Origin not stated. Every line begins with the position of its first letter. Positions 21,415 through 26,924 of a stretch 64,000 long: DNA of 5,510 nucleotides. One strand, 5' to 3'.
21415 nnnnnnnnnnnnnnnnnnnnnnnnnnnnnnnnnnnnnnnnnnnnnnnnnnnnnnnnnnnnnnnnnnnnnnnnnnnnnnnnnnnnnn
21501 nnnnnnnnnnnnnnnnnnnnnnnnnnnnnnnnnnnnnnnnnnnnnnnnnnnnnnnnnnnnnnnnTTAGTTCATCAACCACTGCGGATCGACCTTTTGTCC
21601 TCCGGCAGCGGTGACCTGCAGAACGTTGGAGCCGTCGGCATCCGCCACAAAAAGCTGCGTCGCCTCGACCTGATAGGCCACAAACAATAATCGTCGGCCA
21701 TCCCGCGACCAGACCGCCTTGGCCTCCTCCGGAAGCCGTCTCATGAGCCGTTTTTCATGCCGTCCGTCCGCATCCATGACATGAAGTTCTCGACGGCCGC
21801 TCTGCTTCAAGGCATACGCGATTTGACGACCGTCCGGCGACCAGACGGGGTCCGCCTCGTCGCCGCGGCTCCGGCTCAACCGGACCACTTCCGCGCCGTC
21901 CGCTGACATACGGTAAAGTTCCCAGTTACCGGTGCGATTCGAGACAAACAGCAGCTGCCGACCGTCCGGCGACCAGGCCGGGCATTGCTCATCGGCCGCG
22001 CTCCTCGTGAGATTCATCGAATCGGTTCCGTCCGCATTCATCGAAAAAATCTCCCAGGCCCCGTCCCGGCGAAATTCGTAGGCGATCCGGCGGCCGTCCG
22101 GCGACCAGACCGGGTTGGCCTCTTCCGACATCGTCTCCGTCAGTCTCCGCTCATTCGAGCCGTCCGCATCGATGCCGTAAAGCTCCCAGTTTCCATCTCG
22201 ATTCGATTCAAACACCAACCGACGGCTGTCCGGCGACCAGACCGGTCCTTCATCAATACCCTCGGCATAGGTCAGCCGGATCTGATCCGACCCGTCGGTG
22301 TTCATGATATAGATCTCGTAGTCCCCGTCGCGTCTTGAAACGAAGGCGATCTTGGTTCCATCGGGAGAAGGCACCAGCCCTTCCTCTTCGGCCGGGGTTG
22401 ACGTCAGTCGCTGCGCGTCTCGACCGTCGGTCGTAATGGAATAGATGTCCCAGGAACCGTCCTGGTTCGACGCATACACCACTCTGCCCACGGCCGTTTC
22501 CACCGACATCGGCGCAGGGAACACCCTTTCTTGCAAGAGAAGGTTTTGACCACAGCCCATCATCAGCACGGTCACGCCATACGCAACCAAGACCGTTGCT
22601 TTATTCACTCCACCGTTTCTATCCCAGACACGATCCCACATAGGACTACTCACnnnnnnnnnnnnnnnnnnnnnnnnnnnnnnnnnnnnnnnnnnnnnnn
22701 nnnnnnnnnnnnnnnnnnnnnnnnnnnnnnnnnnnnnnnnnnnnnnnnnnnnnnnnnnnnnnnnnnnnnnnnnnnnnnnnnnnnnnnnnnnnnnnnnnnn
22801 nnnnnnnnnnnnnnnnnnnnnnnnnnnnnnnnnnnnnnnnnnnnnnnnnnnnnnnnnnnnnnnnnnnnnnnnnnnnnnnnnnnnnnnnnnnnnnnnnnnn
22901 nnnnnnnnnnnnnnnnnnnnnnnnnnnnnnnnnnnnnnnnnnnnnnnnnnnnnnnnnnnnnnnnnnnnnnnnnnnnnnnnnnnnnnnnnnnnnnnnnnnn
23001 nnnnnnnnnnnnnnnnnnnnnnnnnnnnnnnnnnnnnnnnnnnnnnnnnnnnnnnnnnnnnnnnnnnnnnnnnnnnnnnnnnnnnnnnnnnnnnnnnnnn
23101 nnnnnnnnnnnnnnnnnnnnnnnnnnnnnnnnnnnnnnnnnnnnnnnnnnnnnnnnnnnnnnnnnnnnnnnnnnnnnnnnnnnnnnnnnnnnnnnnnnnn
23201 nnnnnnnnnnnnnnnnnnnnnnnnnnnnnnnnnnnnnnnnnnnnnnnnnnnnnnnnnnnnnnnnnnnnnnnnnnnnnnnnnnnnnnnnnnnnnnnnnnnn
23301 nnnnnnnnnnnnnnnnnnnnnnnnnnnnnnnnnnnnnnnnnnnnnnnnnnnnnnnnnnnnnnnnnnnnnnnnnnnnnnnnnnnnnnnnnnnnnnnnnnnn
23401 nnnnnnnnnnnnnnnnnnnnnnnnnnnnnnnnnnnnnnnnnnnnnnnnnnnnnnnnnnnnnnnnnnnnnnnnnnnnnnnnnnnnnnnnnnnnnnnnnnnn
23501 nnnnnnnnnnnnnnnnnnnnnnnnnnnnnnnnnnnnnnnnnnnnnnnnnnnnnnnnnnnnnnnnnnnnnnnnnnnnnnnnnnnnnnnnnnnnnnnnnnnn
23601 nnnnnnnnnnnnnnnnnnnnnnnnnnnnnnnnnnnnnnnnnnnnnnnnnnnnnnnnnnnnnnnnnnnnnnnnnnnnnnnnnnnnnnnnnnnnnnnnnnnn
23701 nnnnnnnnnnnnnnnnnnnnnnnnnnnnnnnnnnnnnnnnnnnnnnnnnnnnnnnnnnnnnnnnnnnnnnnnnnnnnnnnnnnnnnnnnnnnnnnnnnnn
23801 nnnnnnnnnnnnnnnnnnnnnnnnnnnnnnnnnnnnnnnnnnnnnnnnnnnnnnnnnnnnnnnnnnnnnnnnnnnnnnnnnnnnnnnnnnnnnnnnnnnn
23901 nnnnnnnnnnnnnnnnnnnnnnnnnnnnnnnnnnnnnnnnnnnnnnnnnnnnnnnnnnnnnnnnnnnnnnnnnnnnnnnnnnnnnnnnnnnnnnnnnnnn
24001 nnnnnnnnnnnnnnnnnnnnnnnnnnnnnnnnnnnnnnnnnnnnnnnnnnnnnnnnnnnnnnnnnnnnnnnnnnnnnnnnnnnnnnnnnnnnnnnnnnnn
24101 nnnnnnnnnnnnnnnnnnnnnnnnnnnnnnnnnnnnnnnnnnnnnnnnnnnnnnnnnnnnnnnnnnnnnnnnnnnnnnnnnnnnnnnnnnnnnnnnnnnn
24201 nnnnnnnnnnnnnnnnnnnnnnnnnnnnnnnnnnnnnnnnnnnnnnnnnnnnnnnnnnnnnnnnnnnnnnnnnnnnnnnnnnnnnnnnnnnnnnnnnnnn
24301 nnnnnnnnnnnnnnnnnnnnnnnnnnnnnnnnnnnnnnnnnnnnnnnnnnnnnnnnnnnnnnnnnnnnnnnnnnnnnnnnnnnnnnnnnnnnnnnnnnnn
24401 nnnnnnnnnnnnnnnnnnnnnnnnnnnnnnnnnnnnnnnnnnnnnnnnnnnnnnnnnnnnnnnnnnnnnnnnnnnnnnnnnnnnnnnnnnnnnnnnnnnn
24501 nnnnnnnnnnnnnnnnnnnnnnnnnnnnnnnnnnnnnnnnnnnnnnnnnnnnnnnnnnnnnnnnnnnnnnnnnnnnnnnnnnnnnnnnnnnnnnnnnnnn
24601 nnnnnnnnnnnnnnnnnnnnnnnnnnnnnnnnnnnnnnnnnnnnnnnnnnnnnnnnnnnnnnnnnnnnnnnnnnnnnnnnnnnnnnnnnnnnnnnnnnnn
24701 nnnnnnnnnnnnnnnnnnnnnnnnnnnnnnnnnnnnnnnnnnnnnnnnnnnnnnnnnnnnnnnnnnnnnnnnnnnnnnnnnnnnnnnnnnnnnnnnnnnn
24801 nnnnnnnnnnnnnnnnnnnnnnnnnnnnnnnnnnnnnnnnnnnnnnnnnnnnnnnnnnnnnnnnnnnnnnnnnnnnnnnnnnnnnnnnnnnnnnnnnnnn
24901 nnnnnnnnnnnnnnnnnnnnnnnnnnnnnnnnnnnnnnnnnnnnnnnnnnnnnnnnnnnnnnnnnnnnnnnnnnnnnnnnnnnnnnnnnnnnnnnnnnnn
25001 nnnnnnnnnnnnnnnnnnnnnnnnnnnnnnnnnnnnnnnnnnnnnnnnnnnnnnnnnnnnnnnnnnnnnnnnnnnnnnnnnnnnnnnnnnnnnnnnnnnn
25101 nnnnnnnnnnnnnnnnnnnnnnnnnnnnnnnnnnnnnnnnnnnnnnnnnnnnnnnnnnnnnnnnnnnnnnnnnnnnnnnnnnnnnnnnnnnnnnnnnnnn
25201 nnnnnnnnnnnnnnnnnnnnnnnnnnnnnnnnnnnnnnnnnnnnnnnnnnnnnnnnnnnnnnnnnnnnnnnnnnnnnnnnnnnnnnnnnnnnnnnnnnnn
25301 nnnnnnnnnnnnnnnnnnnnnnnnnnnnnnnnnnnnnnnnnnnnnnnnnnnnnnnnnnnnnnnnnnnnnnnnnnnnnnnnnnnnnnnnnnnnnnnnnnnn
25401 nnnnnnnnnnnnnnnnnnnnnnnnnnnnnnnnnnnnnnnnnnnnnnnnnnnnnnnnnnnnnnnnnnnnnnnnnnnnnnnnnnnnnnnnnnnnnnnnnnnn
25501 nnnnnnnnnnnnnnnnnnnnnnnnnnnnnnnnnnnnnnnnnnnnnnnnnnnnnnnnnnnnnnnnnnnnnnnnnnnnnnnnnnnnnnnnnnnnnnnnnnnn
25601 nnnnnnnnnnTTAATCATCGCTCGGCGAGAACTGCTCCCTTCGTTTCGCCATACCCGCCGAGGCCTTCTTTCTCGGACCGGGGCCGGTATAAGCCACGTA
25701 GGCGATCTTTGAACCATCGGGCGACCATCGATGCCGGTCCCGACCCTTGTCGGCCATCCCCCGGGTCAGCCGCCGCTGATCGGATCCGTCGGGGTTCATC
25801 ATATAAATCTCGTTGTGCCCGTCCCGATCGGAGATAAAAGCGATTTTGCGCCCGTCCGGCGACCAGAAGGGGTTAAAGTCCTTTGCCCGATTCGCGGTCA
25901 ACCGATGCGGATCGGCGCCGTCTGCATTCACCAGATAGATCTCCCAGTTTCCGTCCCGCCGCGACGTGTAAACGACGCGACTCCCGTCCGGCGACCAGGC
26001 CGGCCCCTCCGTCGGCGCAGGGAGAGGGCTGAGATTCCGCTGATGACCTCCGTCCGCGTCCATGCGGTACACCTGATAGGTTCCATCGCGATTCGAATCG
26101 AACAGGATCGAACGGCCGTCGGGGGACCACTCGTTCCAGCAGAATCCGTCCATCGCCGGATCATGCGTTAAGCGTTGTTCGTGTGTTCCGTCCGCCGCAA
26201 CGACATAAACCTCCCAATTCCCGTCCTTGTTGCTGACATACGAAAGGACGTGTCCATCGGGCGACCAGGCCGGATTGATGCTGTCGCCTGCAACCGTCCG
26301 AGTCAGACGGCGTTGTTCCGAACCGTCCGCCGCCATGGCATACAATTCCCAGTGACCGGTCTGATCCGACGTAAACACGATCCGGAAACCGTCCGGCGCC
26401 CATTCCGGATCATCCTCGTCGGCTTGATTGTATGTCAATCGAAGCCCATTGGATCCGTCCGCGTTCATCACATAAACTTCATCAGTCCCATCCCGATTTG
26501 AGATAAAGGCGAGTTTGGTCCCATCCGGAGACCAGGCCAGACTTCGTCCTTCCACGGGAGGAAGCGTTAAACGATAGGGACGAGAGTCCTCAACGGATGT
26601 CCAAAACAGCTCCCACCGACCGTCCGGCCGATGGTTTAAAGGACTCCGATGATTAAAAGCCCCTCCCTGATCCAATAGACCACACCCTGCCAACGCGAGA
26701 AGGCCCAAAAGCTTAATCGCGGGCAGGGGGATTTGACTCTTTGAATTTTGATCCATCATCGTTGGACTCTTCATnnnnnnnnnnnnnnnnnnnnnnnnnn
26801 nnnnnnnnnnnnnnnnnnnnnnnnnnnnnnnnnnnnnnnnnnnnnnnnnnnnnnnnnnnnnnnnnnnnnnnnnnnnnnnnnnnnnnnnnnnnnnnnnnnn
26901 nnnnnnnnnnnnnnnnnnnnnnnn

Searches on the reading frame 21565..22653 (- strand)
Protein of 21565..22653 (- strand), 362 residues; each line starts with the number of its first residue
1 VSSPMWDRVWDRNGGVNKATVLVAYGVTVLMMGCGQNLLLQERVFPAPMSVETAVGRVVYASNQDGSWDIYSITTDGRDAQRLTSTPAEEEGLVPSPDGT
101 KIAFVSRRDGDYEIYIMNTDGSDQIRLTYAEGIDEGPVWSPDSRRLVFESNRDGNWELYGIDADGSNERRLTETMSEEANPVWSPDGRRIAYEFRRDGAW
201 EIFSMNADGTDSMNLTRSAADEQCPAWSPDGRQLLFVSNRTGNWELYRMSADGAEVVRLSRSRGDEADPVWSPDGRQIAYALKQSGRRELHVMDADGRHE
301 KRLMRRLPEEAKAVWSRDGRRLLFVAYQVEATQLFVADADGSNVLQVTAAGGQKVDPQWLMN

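Call 30: search_protein_families(library=pfam, proteins=[window:21565-22653:-], max_evalue=1e-10)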
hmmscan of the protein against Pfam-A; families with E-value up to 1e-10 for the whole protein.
window:21565-22653:- (362 aa): 2 families
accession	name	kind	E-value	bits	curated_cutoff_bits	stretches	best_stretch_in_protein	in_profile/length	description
PF07676.18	PD40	-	4.5e-64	211.7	20.9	0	126-159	3-37/38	WD40-like Beta Propeller Repeat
PF00930.27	DPPIV_N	-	9.6e-16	57.9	22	0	68-153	25-122/354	Dipeptidyl peptidase IV (DPP IV) N-terminal region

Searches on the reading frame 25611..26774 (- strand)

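Call 30: search_protein_families(library=pfam, proteins=[window:25611-26774:-], max_evalue=1e-10)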
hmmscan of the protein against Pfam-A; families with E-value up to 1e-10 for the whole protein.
window:25611-26774:- (387 aa): 4 families
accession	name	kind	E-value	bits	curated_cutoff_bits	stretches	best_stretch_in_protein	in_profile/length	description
PF07676.18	PD40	-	1.5e-57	190.9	20.9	1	291-325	3-38/38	WD40-like Beta Propeller Repeat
PF00930.27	DPPIV_N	-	3.3e-18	66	22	0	155-206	36-82/354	Dipeptidyl peptidase IV (DPP IV) N-terminal region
PF14583.12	Pectate_lyase22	-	1.5e-14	54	30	0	145-207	219-284/386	Oligogalacturonate lyase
PF25174.1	Beta-prop_THOC3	-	5.3e-14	52.3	305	0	77-238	6-158/272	THOC3 beta-propeller domain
